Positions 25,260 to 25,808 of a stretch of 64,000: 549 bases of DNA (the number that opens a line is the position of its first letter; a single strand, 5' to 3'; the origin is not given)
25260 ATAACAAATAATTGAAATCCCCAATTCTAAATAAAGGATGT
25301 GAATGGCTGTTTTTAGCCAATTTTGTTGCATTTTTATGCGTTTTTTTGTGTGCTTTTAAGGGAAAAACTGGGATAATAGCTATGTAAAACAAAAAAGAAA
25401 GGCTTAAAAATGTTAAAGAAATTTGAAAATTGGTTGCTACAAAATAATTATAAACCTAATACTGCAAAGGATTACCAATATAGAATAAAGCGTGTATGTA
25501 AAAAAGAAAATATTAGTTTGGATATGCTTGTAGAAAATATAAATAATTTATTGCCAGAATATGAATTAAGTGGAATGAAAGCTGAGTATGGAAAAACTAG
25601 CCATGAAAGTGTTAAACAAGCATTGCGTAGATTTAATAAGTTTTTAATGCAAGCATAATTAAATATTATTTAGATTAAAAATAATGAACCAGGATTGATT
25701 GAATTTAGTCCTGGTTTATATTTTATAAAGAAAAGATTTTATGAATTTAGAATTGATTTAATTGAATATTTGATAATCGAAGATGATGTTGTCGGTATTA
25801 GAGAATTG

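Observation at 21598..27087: Compact 5.5-kb integrative element in tRNA-Gly(UCC) combining a tyrosine integrase, a CI-like switch and an HUH Rep-like protein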

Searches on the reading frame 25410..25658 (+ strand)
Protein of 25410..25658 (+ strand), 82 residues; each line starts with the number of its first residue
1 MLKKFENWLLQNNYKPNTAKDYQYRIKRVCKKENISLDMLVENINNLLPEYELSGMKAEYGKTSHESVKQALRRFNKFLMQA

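Call 7: search_protein_families(library=pfam, proteins=[window:25410-25658:+], max_evalue=1)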
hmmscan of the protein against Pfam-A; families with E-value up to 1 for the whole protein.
window:25410-25658:+ (82 aa): 6 families
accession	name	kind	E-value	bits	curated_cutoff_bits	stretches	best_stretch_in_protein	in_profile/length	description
PF13102.12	Phage_int_SAM_5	-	0.00031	21.5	22.3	1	1-32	50-81/98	Phage integrase SAM-like domain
PF02899.23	Phage_int_SAM_1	-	0.0077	16.9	22.3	1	3-81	2-81/83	Phage integrase, N-terminal SAM-like domain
PF03469.19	XH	-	0.038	14.4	22.2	1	52-78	66-92/131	XH domain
PF25200.1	DUF7833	-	0.075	13.5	24.3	0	55-79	15-39/63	Family of unknown function (DUF7833)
PF21960.2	RCF1-5-like_lid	-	0.079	13.4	27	1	26-44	3-23/43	RCF1/5-like, AAA+ ATPase lid domain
PF12489.13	ARA70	-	0.088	13.3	23.6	1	2-48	56-102/131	Nuclear coactivator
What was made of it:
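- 25410..25658 (+): p82, 82 aa. It is the most conserved protein of the family, with weak similarity to the integrase SAM-like (core-binding) domain. Proposed DNA-binding accessory factor of Rep. Weak hits to Phage_int_SAM_5 (3e-4) and SAM_1 (7.7e-3) (call 7).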

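Call 8: search_protein_families(library=phrogs, proteins=[window:25410-25658:+], max_evalue=1)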
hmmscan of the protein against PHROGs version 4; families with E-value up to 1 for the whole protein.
window:25410-25658:+ (82 aa): 3 families
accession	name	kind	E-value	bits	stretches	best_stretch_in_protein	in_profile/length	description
phrog_5127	-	integration and excision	0.00094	19.8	1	2-81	123-172/355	integrase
phrog_1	-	integration and excision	0.0081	16.5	1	5-79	173-240/611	integrase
phrog_20418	-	unknown function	0.022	15.7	1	62-79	34-51/59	-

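Call 42: find_encoding_contigs(protein=window:25410-25658:+, flank=10000, max_places=10)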
Protein window:25410-25658:+ (82 aa): 3 contigs read that carry it; 1 place shown.
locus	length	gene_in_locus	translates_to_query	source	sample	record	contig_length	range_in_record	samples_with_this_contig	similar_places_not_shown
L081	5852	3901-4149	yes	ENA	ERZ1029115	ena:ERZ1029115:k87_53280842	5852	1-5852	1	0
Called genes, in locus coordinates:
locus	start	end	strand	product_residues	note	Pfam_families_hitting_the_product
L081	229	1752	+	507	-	PF00589:Phage_integrase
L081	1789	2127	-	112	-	PF12844:HTH_19, PF13560:HTH_31, PF01381:HTH_3, PF13443:HTH_26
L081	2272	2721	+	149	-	-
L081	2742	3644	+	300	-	-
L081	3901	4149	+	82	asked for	-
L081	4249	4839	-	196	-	-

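Call 58: search_protein_families(library=padloc, proteins=[window:25410-25658:+], max_evalue=0.1)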
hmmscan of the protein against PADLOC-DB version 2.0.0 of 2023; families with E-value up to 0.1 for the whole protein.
window:25410-25658:+ (82 aa): 0 families

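Call 59: search_protein_families(library=ncbifam, proteins=[window:25410-25658:+], max_evalue=0.1)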
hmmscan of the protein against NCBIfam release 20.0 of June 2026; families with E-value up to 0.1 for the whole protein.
window:25410-25658:+ (82 aa): 1 family
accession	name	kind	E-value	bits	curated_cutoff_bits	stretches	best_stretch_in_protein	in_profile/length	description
TIGR00030.1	S21p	equivalog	0.04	13.8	28.95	0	65-80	8-23/58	30S ribosomal protein S21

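Call 65: find_related_loci(query=A6, collection=metagenome_contigs, flank=10000)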
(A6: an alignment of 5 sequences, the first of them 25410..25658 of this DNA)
Query A6 (82 aa) in metagenome_contigs; peptide patterns used: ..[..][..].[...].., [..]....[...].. (x = any residue, [..] = any of these).
275 stretches matched a pattern; 14 encode a relative of the query (tblastn E <= 1e-3); 14 distinct loci.
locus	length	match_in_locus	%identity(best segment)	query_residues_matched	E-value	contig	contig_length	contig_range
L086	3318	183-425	96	1-81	1e-50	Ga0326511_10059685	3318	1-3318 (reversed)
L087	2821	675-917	94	1-81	1e-49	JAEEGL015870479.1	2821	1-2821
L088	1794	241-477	84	1-79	8e-45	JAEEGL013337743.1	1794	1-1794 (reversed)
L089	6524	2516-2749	75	1-79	1e-35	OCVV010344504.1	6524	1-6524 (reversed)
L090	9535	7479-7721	65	1-81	2e-33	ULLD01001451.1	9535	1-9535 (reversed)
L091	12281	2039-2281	65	1-81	2e-33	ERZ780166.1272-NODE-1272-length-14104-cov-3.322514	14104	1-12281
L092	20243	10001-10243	65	1-81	2e-33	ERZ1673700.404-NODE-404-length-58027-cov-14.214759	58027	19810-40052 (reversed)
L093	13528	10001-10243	64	1-81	2e-33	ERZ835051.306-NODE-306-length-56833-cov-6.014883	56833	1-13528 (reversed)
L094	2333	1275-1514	64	1-80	4e-33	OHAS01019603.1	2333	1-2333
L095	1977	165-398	68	1-79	2e-32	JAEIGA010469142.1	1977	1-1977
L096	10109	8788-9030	63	1-81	1e-32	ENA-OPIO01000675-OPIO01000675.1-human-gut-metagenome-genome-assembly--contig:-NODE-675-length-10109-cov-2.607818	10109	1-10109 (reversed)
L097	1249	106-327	72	7-81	2e-32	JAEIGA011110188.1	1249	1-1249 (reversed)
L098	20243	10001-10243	60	1-81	5e-31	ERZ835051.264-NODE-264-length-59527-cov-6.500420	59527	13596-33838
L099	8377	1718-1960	60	1-81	4e-31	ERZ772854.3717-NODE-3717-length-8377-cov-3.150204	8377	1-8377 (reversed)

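Call 66: find_related_loci(query=A6, collection=viral_contigs, flank=10000)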
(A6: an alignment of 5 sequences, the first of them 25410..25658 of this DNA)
Query A6 (82 aa) in viral_contigs; peptide patterns used: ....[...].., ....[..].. (x = any residue, [..] = any of these).
320 stretches matched a pattern, but none encodes a relative of the query by tblastn (E <= 1e-3).

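Call 72: search_protein_families(library=pfam, proteins=[L092:3322-4902:-, L092:5478-8603:+, L092:8719-9579:-, L092:10270-10587:+, L092:11024-12019:-, L092:12791-13273:-, L092:13273-13917:-, L098:10651-11250:-, L098:7787-8815:+, L098:8805-9638:+], max_evalue=0.01)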
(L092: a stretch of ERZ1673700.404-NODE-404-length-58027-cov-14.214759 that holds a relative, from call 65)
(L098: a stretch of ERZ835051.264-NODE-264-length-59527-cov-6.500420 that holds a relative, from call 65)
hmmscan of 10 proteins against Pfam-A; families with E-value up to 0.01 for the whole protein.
L092:3322-4902:- (526 aa): 4 families
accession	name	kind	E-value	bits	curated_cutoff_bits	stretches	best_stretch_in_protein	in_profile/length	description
PF00239.26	Resolvase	-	3.2e-14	53.7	23.3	1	18-167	1-144/145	Resolvase, N terminal domain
PF07508.19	Recombinase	-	1.6e-12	48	21.1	1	193-284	1-102/102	Recombinase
PF13408.12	Zn_ribbon_recom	-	4.8e-09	36.9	25.3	1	299-356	1-57/58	Recombinase zinc beta ribbon domain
PF12989.12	DUF3873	-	0.0026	18.6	27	0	247-286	20-59/68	Domain of unknown function, B. Theta Gene description (DUF3873)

L092:5478-8603:+ (1041 aa): 7 families
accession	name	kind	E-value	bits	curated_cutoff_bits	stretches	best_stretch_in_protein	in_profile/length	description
PF07669.17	Eco57I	-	6.9e-45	153.6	25.3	1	519-679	1-171/171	Eco57I restriction-modification methylase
PF02384.22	N6_Mtase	-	2.4e-22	80.1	20.4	1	465-733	45-271/311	N-6 DNA Methylase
PF12950.13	TaqI_C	-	3.3e-19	69.7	26.5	1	797-914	2-118/118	TaqI-like C-terminal specificity domain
PF20473.4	MmeI_Mtase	-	1.9e-17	63.8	27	1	459-644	12-197/259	MmeI, DNA-methyltransferase domain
PF20465.4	MmeI_hel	-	2.2e-06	28.8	27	1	257-325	6-75/75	MmeI, helicase spacer domain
PF01170.24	UPF0020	-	2.4e-06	27.8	22.3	1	469-606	31-139/197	RMKL-like, methyltransferase domain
PF20464.3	MmeI_N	-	0.00035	21.4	27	1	51-183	18-142/181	MmeI, N-terminal domain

L092:8719-9579:- (286 aa): 1 family
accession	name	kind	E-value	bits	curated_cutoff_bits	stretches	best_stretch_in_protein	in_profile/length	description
PF20247.3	DUF6602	-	1.2e-24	86.6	27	1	25-129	4-104/104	Domain of unknown function (DUF6602)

L092:10270-10587:+ (105 aa): 1 family
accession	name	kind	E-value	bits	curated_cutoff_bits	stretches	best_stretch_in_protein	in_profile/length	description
PF12599.13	DUF3768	-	1.8e-31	108.4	25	1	25-104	4-83/83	Protein of unknown function (DUF3768)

L092:11024-12019:- (331 aa): 1 family
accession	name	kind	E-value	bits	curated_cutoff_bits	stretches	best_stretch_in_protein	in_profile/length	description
PF23343.2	REP_ORF2-G2P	-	3.4e-06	27.7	27.8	1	194-289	2-84/99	Replication-associated protein ORF2/G2P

L092:12791-13273:- (160 aa): 0 families

L092:13273-13917:- (214 aa): 2 families
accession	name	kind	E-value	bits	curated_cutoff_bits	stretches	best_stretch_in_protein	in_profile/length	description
PF00156.33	Pribosyltran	-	1e-05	25.4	26.3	1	151-207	65-123/158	Phosphoribosyl transferase domain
PF24390.1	PRTase-CE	-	0.0045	17.3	27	1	88-204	51-140/253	PRTase-CE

L098:10651-11250:- (199 aa): 10 families
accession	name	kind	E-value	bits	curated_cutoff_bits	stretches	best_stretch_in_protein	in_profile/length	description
PF00239.26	Resolvase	-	8e-32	110.8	23.3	1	3-145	1-145/145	Resolvase, N terminal domain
PF13384.12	HTH_23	-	7.1e-06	26.1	24.6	1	168-196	12-40/50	Homeodomain-like domain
PF02796.21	HTH_7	-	1.6e-05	25.3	23.8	1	156-192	3-40/45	Helix-turn-helix domain of resolvase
PF13551.12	HTH_29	-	7.6e-05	23.2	28.1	1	169-197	7-36/64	Winged helix-turn helix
PF13936.12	HTH_38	-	0.0002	21.5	27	1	165-192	12-39/44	Helix-turn-helix domain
PF02954.25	HTH_8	-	0.00065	19.8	22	0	175-192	20-37/42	Bacterial regulatory protein, Fis family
PF20432.4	Xre-like-HTH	-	0.00091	19.9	25.8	1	166-192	15-42/63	Antitoxin Xre-like helix-turn-helix domain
PF13518.12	HTH_28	-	0.0062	17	25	0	170-194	9-33/52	Helix-turn-helix domain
PF00196.25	GerE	-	0.0076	16.3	23.5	0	159-198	3-42/57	Bacterial regulatory proteins, luxR family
PF01381.28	HTH_3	-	0.0096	16.4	23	0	170-193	6-29/55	Helix-turn-helix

L098:7787-8815:+ (342 aa): 0 families

L098:8805-9638:+ (277 aa): 0 families
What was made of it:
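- On Pfam PF23343 REP_ORF2-G2P: The long form in L092 scores 27.7 bits (call 72).
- The long-form relative in L092 scores 27.7 bits against a cutoff of 27.8 (call 72).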

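Call 73: search_protein_families(library=pfam, proteins=[L098:11456-12361:+, L098:12377-14005:+, L098:14010-15386:+, L098:4685-6262:-, L098:6410-6865:-], max_evalue=0.01)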
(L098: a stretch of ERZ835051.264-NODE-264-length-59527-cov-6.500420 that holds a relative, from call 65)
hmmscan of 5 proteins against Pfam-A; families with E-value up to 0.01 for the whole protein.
L098:11456-12361:+ (301 aa): 0 families

L098:12377-14005:+ (542 aa): 0 families

L098:14010-15386:+ (458 aa): 7 families
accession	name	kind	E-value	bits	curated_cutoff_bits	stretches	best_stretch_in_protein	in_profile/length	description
PF04575.19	SlipAM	-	6.7e-40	137.9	22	1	166-458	1-288/288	Surface lipoprotein assembly modifier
PF13505.12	OMP_b-brl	-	0.00023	21.8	28.7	1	281-388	41-156/175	Outer membrane protein beta-barrel domain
PF12895.13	ANAPC3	-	0.00046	20.9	27.2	1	34-102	14-79/82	Anaphase-promoting complex, cyclosome, subunit 3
PF13432.12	TPR_16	-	0.00099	20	32.7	0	49-101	2-53/65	Tetratricopeptide repeat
PF13424.12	TPR_12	-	0.00099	19.7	30.1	1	82-141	5-73/77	Tetratricopeptide repeat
PF24575.1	TPR_Slam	-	0.0014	19.5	35.2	1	84-122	52-90/104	Surface lipoprotein assembly modifier, N-terminal TPR repeats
PF14559.12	TPR_19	-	0.0041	17.8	25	0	91-124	3-36/68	Tetratricopeptide repeat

L098:4685-6262:- (525 aa): 3 families
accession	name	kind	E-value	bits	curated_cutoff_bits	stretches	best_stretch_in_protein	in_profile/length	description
PF00239.26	Resolvase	-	1.1e-17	64.9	23.3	1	16-158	1-137/145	Resolvase, N terminal domain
PF07508.19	Recombinase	-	1.8e-16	60.6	21.1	1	185-274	1-100/102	Recombinase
PF13408.12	Zn_ribbon_recom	-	8.6e-05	23.3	25.3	1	292-329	2-41/58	Recombinase zinc beta ribbon domain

L098:6410-6865:- (151 aa): 1 family
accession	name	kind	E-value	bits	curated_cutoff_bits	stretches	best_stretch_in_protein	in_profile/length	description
PF07508.19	Recombinase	-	6.6e-13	49.2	21.1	1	63-148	2-100/102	Recombinase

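Call 87: search_solved_structures(query=A6, max_evalue=1, show_alignments=2)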
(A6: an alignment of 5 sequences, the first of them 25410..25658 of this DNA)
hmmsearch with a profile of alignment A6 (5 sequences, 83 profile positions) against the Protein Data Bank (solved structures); distinct sequences matched with E-value up to 1: 6.
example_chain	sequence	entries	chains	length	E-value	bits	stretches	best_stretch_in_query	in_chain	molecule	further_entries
6caj_B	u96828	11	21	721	0.045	17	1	30-68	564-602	Translation initiation factor eIF-2B subunit epsilon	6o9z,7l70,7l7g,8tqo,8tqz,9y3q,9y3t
3jui_A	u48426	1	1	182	0.047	17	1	30-69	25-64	Translation initiation factor eIF-2B subunit epsilon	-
6ezo_I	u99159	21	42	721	0.052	16.8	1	30-68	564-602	Human eukaryotic initiation factor EIF2B epsilon subunits | Translation initiation factor eIF-2B subunit epsilon | Translation initiation factor eIF2B subunit e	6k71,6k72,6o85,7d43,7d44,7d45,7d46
9qc6_I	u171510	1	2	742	0.057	16.7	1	30-68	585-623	Translation initiation factor eIF2B subunit epsilon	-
6o81_A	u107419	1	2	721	0.058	16.7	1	30-68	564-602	Translation initiation factor eIF-2B subunit epsilon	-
9fqr_Fw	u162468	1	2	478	0.16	15.2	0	15-37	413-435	Dynein regulatory complex subunit 4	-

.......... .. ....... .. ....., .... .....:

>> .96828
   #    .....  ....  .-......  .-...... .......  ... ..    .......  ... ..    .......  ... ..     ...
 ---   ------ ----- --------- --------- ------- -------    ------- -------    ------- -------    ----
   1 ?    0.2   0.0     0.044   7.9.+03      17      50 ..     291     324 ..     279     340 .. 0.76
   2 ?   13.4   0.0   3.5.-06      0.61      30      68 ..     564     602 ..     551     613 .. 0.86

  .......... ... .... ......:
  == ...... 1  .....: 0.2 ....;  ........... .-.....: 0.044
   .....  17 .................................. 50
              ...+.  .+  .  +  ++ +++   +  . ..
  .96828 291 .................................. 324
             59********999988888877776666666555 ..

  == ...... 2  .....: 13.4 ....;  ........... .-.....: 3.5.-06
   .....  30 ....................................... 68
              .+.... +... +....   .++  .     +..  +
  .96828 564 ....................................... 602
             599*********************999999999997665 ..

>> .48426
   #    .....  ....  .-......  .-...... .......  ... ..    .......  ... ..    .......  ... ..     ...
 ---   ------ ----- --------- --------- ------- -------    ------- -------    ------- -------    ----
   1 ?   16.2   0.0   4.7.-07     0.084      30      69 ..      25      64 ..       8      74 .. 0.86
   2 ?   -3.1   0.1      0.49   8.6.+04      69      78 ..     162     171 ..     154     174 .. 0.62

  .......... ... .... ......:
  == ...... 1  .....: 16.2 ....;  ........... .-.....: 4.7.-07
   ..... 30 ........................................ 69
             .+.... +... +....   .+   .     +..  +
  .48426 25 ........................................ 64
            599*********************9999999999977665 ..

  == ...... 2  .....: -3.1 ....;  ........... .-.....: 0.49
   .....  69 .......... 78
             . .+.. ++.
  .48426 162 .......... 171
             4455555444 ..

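Call 91: find_related_loci(query=A6, collection=genome_contigs, flank=10000)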
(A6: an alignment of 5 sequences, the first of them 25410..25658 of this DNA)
Query A6 (82 aa) in genome_contigs; peptide patterns used: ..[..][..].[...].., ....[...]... (x = any residue, [..] = any of these).
129 stretches matched a pattern; 16 encode a relative of the query (tblastn E <= 1e-3); 15 distinct loci.
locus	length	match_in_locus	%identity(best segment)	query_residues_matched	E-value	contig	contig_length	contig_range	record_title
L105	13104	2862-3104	95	1-81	1e-49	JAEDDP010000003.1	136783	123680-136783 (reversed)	MAG: Alphaproteobacteria bacterium isolate MAG035 NODE_35_length_136783_cov_6.883308, whole genome shotgun sequence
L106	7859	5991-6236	91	1-82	8e-49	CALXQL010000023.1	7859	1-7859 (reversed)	MAG: uncultured Alphaproteobacteria bacterium isolate E19__bin253 genome assembly, contig: E19__k127_4783352, whole geno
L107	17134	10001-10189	86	1-63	3e-34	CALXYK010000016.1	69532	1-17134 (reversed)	MAG: uncultured Alphaproteobacteria bacterium isolate E20__bin364 genome assembly, contig: E20__k127_3355423, whole geno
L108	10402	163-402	64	1-80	9e-33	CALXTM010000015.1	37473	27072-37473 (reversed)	MAG: uncultured Alphaproteobacteria bacterium isolate BRZ_DP__bin105 genome assembly, contig: BRZ_DP__NODE_1524_length_3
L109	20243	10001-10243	62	1-81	1e-32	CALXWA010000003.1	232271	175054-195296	MAG: uncultured Alphaproteobacteria bacterium isolate BRZ_FL__bin18 genome assembly, contig: BRZ_FL__NODE_79_length_2322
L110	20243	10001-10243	64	1-81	2e-32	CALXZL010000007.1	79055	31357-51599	MAG: uncultured Alphaproteobacteria bacterium isolate BRZ_FT__bin57 genome assembly, contig: BRZ_FT__NODE_550_length_790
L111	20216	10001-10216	74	7-79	2e-32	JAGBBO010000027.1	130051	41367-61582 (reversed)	MAG: Alphaproteobacteria bacterium isolate RGIG8969 Water_deer_Rectum-2__c312840, whole genome shotgun sequence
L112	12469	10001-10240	63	1-80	2e-32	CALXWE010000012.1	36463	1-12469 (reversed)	MAG: uncultured Alphaproteobacteria bacterium isolate BRZ_SP__bin53 genome assembly, contig: BRZ_SP__NODE_1451_length_36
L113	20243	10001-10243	63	1-81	5e-32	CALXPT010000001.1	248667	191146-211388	MAG: uncultured Alphaproteobacteria bacterium isolate BRZ_CI__bin98 genome assembly, contig: BRZ_CI__NODE_28_length_2486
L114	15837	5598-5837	68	1-81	5e-32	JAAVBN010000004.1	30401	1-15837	MAG: bacterium isolate Mgla_MAG_18-bin_5 c_000000032709, whole genome shotgun sequence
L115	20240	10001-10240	67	1-81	1e-31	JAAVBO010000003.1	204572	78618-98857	MAG: bacterium isolate Mgla_MAG_30-bin_7 c_000000006231, whole genome shotgun sequence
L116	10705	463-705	62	1-81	2e-31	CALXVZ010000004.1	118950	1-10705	MAG: uncultured Alphaproteobacteria bacterium isolate BRZ_SF__bin16 genome assembly, contig: BRZ_SF__NODE_145_length_118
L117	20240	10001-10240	67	1-81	6e-31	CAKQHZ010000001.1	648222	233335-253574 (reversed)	MAG: uncultured Alphaproteobacteria bacterium isolate REFINED_METABAT215_TOP10_CONTIGS_1500_ASSEMBLY_K77_MERGED__Hadza_M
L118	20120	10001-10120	90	1-40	5e-21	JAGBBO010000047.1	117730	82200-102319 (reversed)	MAG: Alphaproteobacteria bacterium isolate RGIG8969 Water_deer_Rectum-2__c494363, whole genome shotgun sequence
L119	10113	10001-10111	100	1-37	6e-21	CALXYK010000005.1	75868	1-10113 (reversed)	MAG: uncultured Alphaproteobacteria bacterium isolate E20__bin364 genome assembly, contig: E20__k127_1112089, whole geno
